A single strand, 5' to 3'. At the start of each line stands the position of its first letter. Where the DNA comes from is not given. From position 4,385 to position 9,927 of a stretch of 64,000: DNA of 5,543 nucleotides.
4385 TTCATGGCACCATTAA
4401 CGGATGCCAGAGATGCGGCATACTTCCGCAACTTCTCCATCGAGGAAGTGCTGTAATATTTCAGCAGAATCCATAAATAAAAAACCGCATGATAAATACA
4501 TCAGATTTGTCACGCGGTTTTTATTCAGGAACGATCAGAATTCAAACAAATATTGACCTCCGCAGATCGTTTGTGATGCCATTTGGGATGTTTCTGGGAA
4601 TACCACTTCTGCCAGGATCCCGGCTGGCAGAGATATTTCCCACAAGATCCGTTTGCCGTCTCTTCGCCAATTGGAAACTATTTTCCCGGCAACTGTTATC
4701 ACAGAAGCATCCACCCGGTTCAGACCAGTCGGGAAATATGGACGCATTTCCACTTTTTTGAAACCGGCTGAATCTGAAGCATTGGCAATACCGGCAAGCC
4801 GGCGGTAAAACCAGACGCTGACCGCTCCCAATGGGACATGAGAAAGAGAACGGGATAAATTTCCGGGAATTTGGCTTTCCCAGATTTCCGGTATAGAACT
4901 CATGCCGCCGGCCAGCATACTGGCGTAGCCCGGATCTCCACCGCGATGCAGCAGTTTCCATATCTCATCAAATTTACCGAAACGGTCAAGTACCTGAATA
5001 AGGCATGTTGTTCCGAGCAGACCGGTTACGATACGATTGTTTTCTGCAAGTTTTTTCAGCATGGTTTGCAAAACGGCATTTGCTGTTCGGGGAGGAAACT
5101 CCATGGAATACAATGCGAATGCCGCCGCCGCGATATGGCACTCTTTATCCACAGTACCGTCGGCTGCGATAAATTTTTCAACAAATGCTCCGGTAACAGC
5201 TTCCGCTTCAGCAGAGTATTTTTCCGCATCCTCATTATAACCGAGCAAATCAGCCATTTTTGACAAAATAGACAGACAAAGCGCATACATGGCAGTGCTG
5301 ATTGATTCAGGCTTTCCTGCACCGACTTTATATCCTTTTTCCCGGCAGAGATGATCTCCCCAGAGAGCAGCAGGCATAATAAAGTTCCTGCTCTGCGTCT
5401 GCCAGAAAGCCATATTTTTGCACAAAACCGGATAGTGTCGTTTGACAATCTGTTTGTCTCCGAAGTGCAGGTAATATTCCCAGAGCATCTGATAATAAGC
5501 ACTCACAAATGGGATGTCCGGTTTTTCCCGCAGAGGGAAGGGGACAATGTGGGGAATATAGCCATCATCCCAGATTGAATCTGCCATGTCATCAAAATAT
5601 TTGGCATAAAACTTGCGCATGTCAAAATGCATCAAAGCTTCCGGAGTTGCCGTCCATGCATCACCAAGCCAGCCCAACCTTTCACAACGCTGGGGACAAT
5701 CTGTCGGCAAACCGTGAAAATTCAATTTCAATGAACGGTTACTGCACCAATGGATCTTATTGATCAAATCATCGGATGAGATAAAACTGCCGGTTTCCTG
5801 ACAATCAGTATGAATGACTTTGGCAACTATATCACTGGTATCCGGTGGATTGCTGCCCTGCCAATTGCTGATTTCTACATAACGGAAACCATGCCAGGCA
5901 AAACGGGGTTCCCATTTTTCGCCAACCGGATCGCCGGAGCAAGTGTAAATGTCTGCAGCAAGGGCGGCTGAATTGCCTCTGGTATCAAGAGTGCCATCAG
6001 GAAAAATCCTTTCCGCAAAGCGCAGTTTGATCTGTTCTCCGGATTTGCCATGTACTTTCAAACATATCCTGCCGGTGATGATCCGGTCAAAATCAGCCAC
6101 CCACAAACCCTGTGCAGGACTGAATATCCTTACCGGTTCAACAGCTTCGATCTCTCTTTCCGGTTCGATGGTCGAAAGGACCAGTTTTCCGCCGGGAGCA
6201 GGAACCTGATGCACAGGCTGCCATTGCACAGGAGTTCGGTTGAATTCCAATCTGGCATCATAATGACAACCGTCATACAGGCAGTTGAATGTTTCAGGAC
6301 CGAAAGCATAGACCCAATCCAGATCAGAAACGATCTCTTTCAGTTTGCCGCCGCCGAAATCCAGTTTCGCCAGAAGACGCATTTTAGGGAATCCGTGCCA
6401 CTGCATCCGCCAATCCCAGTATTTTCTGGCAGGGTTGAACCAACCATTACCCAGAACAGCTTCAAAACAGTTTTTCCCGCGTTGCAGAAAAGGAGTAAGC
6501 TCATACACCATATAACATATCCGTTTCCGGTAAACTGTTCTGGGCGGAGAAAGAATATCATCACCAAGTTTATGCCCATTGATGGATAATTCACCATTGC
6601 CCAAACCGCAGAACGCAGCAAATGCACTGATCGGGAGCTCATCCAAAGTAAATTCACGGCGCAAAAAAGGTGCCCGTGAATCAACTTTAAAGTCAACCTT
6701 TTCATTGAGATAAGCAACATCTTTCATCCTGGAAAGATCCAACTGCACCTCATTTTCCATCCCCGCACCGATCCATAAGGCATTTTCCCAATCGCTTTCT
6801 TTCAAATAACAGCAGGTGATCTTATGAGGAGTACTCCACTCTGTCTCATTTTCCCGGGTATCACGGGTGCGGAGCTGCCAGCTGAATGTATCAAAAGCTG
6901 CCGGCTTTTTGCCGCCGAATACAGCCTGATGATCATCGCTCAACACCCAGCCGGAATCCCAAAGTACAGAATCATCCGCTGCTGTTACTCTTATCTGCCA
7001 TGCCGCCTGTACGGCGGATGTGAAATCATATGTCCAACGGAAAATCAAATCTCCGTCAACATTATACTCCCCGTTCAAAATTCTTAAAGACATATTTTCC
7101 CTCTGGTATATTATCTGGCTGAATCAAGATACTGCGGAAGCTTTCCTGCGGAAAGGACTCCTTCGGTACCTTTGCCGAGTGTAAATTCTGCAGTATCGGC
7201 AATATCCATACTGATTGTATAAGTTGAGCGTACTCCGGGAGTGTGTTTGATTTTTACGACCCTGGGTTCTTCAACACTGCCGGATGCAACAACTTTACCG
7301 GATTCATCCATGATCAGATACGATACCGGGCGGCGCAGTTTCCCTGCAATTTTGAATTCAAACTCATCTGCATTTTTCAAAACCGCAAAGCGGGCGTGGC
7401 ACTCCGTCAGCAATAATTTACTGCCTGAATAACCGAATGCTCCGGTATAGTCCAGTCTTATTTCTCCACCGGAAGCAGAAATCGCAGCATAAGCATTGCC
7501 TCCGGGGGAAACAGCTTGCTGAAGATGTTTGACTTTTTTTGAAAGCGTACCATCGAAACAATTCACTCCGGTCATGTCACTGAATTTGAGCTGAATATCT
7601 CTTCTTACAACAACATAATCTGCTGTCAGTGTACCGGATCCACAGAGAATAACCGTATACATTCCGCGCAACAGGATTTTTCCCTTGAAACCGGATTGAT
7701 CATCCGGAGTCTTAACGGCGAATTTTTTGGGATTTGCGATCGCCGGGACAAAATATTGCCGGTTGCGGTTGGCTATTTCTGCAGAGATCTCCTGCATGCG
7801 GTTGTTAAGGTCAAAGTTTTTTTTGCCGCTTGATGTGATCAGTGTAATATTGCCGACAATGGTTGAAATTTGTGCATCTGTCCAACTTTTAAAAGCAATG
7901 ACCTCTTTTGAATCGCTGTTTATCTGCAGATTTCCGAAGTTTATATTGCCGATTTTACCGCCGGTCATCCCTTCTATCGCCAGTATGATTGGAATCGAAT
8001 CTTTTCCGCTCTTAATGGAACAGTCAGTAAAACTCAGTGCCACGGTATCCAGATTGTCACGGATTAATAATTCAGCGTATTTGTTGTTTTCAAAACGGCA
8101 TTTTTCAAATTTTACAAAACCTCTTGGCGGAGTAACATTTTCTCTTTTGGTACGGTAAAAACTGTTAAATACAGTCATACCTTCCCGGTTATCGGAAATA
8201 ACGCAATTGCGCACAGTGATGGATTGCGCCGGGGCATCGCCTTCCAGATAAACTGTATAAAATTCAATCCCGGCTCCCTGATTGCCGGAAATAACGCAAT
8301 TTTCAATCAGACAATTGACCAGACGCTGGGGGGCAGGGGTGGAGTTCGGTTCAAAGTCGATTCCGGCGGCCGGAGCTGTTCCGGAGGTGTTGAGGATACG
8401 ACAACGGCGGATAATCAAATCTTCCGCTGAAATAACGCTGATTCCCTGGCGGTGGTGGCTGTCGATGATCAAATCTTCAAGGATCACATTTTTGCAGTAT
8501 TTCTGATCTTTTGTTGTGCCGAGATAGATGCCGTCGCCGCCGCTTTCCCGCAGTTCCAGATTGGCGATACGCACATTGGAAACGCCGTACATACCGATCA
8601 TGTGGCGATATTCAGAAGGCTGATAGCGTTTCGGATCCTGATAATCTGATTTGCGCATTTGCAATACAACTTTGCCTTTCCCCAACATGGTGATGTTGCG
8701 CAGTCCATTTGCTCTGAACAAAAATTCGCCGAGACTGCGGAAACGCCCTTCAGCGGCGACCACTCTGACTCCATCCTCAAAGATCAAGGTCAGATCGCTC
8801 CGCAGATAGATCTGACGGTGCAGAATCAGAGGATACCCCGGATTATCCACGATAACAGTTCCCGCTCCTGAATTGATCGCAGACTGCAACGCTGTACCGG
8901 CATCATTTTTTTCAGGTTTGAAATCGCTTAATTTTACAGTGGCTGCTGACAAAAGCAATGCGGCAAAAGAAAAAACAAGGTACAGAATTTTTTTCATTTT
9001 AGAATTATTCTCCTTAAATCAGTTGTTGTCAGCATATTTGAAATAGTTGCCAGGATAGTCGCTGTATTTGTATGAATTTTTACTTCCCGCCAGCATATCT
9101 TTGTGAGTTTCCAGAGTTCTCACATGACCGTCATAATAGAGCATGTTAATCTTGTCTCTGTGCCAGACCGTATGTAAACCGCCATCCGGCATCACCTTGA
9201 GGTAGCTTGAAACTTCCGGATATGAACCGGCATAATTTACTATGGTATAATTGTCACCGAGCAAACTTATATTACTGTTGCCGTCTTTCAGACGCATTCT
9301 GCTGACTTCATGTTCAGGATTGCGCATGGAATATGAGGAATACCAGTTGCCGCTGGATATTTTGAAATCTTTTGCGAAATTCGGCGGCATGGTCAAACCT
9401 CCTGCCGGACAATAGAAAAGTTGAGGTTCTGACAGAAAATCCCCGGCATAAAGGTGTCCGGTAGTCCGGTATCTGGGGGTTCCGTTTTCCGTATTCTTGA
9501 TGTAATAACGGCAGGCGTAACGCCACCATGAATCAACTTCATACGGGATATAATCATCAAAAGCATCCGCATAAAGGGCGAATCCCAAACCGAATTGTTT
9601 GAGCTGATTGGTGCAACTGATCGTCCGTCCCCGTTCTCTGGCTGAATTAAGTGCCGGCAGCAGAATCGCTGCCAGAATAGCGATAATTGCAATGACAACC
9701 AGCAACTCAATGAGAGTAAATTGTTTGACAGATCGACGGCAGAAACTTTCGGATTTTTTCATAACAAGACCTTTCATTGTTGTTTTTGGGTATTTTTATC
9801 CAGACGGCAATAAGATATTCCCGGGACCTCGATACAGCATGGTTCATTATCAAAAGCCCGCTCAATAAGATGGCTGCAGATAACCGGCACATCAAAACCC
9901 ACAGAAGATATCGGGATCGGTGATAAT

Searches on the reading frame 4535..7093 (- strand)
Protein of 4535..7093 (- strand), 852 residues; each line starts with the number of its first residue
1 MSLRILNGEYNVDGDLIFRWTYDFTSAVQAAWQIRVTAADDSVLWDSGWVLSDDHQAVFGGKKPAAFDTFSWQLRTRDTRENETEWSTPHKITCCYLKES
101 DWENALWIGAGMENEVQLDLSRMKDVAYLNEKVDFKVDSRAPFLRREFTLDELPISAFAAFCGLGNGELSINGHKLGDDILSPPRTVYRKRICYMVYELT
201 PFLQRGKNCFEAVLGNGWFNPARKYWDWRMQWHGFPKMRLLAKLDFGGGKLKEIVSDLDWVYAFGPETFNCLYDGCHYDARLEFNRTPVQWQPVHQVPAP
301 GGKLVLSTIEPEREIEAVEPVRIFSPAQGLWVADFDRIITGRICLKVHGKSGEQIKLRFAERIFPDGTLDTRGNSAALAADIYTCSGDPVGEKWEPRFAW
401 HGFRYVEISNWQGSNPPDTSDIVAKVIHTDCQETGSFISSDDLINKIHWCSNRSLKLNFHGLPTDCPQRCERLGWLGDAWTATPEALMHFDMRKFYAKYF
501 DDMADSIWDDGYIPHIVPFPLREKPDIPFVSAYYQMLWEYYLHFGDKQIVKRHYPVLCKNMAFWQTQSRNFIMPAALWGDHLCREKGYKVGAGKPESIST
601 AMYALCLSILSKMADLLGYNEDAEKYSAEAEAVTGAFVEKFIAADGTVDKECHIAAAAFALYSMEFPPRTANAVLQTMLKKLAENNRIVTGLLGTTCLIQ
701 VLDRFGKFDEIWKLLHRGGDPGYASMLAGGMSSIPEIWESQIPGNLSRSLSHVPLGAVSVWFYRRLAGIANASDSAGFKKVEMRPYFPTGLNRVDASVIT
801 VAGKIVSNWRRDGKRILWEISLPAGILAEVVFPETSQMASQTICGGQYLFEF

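Call 62: search_protein_families(library=pfam, proteins=[window:4535-7093:-], max_evalue=0.001)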
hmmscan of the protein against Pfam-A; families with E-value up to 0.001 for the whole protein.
window:4535-7093:- (852 aa): 6 families
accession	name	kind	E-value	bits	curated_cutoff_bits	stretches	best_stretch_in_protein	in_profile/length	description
PF17389.8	Bac_rhamnosid6H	-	6.8e-67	226.6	24.5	1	433-765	2-338/339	Bacterial alpha-L-rhamnosidase 6 hairpin glycosidase domain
PF08531.16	Bac_rhamnosid_N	-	4e-29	102.1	25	1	156-313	5-169/172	Alpha-L-rhamnosidase N-terminal domain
PF05592.18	Bac_rhamnosid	-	3.8e-23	81.8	22.2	1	328-428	5-102/102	Bacterial alpha-L-rhamnosidase concanavalin-like domain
PF17390.7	Bac_rhamnosid_C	-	3.4e-12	46.4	22.1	1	773-837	4-68/78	Bacterial alpha-L-rhamnosidase C-terminal domain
PF25788.1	Ig_Rha78A_N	-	6.9e-10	39.6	27.4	1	18-93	22-100/105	Rha78A-like, N-terminal immunoglobulin domain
PF22422.2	MGH1-like_GH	-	4.3e-06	27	27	0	488-568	17-105/356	Mannosylglycerate hydrolase MGH1-like glycoside hydrolase domain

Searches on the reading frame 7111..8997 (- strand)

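Call 62: search_protein_families(library=pfam, proteins=[window:7111-8997:-], max_evalue=0.001)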
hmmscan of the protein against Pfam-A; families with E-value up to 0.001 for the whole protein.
window:7111-8997:- (628 aa): 2 families
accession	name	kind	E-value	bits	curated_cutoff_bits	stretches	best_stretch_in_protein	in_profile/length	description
PF13229.12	Beta_helix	-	9.6e-15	55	25.9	1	136-279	28-147/158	Right handed beta helix region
PF05048.19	NosD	-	0.00031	20.7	23.6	0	182-289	37-123/212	Periplasmic copper-binding protein (NosD)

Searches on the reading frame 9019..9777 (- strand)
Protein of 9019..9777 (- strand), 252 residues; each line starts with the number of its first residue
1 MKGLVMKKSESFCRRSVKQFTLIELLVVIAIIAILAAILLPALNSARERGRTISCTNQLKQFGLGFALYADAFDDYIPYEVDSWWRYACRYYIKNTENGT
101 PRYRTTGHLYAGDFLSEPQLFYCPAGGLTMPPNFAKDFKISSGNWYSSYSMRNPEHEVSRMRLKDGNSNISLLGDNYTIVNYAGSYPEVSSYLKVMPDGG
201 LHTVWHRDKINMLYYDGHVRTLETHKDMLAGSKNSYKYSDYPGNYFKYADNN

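Call 62: search_protein_families(library=pfam, proteins=[window:9019-9777:-], max_evalue=0.001)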
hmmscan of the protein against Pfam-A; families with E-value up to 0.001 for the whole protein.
window:9019-9777:- (252 aa): 2 families
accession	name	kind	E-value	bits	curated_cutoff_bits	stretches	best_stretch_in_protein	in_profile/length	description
PF07596.16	SBP_bac_10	-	3.9e-06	27.5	23.3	1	45-76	2-33/268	Protein of unknown function (DUF1559)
PF07963.17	N_methyl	-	0.00031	20.6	21.2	1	20-40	7-27/27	Prokaryotic N-terminal methylation motif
